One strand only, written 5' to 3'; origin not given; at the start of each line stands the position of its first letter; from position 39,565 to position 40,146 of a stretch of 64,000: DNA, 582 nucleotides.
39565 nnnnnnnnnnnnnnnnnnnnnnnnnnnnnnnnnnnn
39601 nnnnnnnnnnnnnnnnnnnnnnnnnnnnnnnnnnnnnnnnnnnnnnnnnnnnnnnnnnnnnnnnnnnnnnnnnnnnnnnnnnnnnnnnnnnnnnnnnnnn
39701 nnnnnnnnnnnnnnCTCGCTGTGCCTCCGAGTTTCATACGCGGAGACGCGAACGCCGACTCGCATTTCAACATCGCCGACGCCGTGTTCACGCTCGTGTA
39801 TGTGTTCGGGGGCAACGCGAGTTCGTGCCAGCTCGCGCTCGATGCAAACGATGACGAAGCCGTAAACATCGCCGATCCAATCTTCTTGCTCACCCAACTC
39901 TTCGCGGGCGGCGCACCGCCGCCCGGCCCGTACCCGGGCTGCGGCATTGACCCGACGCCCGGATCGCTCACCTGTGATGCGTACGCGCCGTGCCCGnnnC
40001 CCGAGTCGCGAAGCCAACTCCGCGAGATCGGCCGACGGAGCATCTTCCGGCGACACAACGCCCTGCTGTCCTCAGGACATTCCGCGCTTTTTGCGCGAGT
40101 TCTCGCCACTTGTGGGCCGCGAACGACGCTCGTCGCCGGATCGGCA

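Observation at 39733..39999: Conserved Pro-rich / three-Cys tail ending in CP-stop after the dockerin-like repeats: candidate C-terminal sorting or covalent-anchor signal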

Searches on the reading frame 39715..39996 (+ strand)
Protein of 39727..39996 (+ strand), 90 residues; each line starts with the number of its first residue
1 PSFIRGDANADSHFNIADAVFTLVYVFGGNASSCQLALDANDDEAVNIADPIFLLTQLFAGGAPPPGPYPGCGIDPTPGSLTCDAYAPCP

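Call 7: search_protein_families(library=pfam, proteins=[window:39727-39996:+], max_evalue=10)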
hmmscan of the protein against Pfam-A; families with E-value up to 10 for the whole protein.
seq(90 aa): 1 family
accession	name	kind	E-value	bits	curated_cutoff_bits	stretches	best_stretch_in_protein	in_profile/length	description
PF00404.24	Dockerin_1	-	0.023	15.3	22.9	1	6-50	2-48/57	Dockerin type I domain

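Call 8: search_protein_families(library=ncbifam, proteins=[window:39727-39996:+], max_evalue=10)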
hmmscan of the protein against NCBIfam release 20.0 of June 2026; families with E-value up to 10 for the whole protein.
seq(90 aa): 1 family
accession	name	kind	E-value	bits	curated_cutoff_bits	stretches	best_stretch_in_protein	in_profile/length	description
NF045500.1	Omp28_seleno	equivalog_domain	0.1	11.9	200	1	5-58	321-375/377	Omp28-related selenoprotein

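Call 13: find_homologous_proteins(query=A1, max_evalue=0.001)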
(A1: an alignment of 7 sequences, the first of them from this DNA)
Query A1 (7 sequences) (90 aa, profile of the alignment): 990 proteins with E <= 0.001 among 8000 candidates; the best 120 are listed.
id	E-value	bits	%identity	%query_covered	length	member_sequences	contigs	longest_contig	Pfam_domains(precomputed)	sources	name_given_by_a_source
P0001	2.1e-32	129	54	98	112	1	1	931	PF00404.25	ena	-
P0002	6.7e-32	127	59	97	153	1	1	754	-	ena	-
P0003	6.3e-31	124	53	97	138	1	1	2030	-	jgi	jgi:hypothetical protein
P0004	1.2e-30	123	54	94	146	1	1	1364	-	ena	-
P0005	2.1e-30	123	56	98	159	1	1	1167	-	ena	-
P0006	2.3e-30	122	55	97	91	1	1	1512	-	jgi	jgi:hypothetical protein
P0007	2.9e-30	122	57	98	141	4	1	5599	-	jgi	-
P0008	3.3e-30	122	49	99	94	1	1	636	-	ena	-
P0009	4.3e-30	122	55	98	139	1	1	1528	-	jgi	jgi:hypothetical protein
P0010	4.8e-30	121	51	99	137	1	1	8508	-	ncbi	ncbi:MAG: hypothetical protein ACE5GW_01780, partial [Planctomycetota bacterium]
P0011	5.3e-30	121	57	98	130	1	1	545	-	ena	-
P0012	9.8e-30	120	55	98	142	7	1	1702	-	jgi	jgi:hypothetical protein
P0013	1.5e-29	120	48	99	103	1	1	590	-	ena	-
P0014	1.7e-29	120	53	99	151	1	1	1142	-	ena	-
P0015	2.1e-29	119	51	100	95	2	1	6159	-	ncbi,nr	ncbi:MAG: hypothetical protein HN598_07615, partial [Planctomycetes bacterium]|nr:hypothetical prote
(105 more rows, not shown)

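Call 29: predict_structure(alignment_id=A2)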
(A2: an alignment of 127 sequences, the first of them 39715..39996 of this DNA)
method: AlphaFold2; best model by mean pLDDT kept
length: 94 residues; sequences in the alignment: 127
mean_pLDDT: 96.0   pTM: 0.87
mean pLDDT of the five models: 96.0, 95.8, 95.5, 95.4, 95.2
residues with pLDDT >= 90: 88; 70-90: 5; 50-70: 1; < 50: 0
segments of 3 or more residues with pLDDT < 50: none
pLDDT, mean of each block of 10 residues (from residue 1): 89 98 98 95 98 99 98 97 94 92
secondary structure, 60 per line:
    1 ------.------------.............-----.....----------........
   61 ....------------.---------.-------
elements in order: H20-32 H39-42 H53-64

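Call 33: search_solved_structures(query=A2, max_evalue=1, show_alignments=2)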
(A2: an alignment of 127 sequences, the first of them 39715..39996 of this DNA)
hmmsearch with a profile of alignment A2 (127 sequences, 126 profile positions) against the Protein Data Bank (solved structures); distinct sequences matched with E-value up to 1: 32.
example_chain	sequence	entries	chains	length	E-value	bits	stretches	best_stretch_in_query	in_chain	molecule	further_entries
1daq_A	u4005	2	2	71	8.3e-06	28.6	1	35-82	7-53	ENDOGLUCANASE SS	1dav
2y3n_B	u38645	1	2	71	8.5e-06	28.6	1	34-90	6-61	CELLULOSOMAL FAMILY-48 PROCESSIVE GLYCOSIDE HYDROLASE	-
2mte_A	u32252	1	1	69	8.5e-06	28.5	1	35-81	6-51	Cellulose 1,4-beta-cellobiosidase (reducing end) CelS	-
4zcu_A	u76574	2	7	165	4.8e-05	26.1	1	26-88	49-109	Calcium-binding mitochondrial carrier protein SCaMC-1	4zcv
4n5x_A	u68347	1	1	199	7.1e-05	25.6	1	26-88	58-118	Calcium-binding mitochondrial carrier protein SCaMC-1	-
9qfa_A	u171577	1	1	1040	0.00017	24.3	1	18-88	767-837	Ruminococcus bromii Amy12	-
5m2s_B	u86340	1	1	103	0.00046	23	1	29-57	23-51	Doc8: Type I dockerin repeat domain from family 9 glycoside hydrolase WP_009982745[Ruminoc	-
5m2o_B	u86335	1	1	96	0.0005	22.8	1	33-91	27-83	Group I Dockerin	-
4fl4_A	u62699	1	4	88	0.00054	22.7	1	34-96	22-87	Glycoside hydrolase family 9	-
6kg9_A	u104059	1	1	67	0.0006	22.6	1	33-85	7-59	And cellulose-binding endoglucanase family 9 CelL ortholog dockerin domain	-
6kgc_B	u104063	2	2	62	0.0011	21.7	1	34-82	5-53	And cellulose-binding endoglucanase family 9 CelL ortholog dockerin domain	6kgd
6kge_D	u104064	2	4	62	0.0015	21.3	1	34-83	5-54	And cellulose-binding endoglucanase family 9 CelL ortholog dockerin domain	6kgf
8ajy_B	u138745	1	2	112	0.0016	21.2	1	25-88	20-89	Dockerin from ScaH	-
3ul4_B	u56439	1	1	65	0.0017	21.1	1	33-87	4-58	Cellulosome enzyme, dockerin type I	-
4cj0_A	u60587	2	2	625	0.0026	20.5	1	22-96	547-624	ENDOGLUCANASE D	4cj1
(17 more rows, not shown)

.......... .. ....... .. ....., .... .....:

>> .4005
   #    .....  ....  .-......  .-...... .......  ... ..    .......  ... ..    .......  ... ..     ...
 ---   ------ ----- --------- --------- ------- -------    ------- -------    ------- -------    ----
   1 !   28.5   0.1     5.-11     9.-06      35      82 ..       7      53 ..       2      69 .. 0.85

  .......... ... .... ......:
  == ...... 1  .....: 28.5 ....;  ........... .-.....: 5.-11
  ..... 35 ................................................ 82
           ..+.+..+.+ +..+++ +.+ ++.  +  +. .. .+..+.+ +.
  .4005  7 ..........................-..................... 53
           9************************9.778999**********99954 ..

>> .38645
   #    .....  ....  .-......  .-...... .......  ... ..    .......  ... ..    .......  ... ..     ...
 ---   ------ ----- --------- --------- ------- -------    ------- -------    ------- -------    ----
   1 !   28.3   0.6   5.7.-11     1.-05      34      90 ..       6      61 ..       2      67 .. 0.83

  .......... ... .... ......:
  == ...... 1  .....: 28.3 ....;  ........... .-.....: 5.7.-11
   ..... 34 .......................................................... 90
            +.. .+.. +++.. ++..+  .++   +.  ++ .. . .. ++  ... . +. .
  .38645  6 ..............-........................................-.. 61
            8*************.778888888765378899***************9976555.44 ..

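Call 35: fold_search(model_id=the predicted structure, library=pdb)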
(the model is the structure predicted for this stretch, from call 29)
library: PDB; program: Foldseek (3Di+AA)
matches with E <= 10: 30; with E <= 0.001: 0
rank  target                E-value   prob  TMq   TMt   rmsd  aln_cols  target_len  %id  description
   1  4uyp_B                1.4e-02  1.00  0.60  0.75   2.7        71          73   22  High resolution structure of the third cohesin ScaC in complex with the ScaB dockerin with a mutation in the N-termina (released 2015-04-15)
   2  4uyq_B                2.0e-02  1.00  0.58  0.73   2.4        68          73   24  High resolution structure of the third cohesin ScaC in complex with the ScaB dockerin with a mutation in the C-termina (released 2015-04-15)
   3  4dh2_D                2.7e-02  1.00  0.53  0.69   2.6        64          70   26  Crystal structure of Coh-OlpC(Cthe_0452)-Doc435(Cthe_0435) complex: A novel type I Cohesin-Dockerin complex from Clost (released 2012-11-28)
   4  4dh2_B                3.5e-02  1.00  0.59  0.74   2.7        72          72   25  Crystal structure of Coh-OlpC(Cthe_0452)-Doc435(Cthe_0435) complex: A novel type I Cohesin-Dockerin complex from Clost (released 2012-11-28)
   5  6kg9_MODEL_1_A        4.1e-02  0.99  0.50  0.67   2.0        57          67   37  Solution structure of CaDoc0917 from Clostridium acetobutylicum (released 2020-07-08)
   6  6kgf_B                5.0e-02  0.99  0.52  0.77   1.8        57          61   37  Crystal structure of CaDoc0917(R16D)-CaCohA2 complex at pH 8.2 (released 2020-07-08)
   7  4fl4_G                5.4e-02  1.00  0.58  0.79   2.1        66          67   27  Scaffoldin conformation and dynamics revealed by a ternary complex from the Clostridium thermocellum cellulosome (released 2012-06-27)
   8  8x39_A                5.4e-02  1.00  0.59  0.41   1.7        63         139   22  Crystal structure of cellulosomal double-dockerin module of Clo1313_0689 from Clostridium thermocellum (released 2024-04-03)
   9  5lxv_B                6.2e-02  0.99  0.51  0.71   2.1        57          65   21  Crystal structure of Ruminococcus flavefaciens scaffoldin C cohesin in complex with a dockerin from an uncharacterized (released 2016-10-19)
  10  2vn6_B                7.2e-02  0.98  0.53  0.75   2.3        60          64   25  The Clostridium cellulolyticum dockerin displays a dual binding mode for its cohesin partner (released 2008-05-13)
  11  5nrk_B                7.7e-02  0.99  0.56  0.75   2.2        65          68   23  Crystal structure of the sixth cohesin from Acetivibrio cellulolyticus' scaffoldin B in complex with Cel5 dockerin S15 (released 2018-01-31)
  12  8x39_B                9.6e-02  0.99  0.60  0.42   1.8        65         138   23  Crystal structure of cellulosomal double-dockerin module of Clo1313_0689 from Clostridium thermocellum (released 2024-04-03)
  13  8x3a_MODEL_1_A        1.1e-01  0.99  0.58  0.37   1.6        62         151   24  Solution NMR structure of cellulosomal double-dockerin module of Clo1313_0689 from Clostridium thermocellum (released 2024-04-03)
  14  6kgc_B                1.1e-01  0.97  0.50  0.75   1.9        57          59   37  Crystal structure of CaDoc0917(R49D)-CaCohA2 complex at pH 5.4 (released 2020-07-08)
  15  2mte_MODEL_1_A        1.3e-01  0.97  0.50  0.66   1.8        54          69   33  Solution structure of Doc48S (released 2014-10-15)
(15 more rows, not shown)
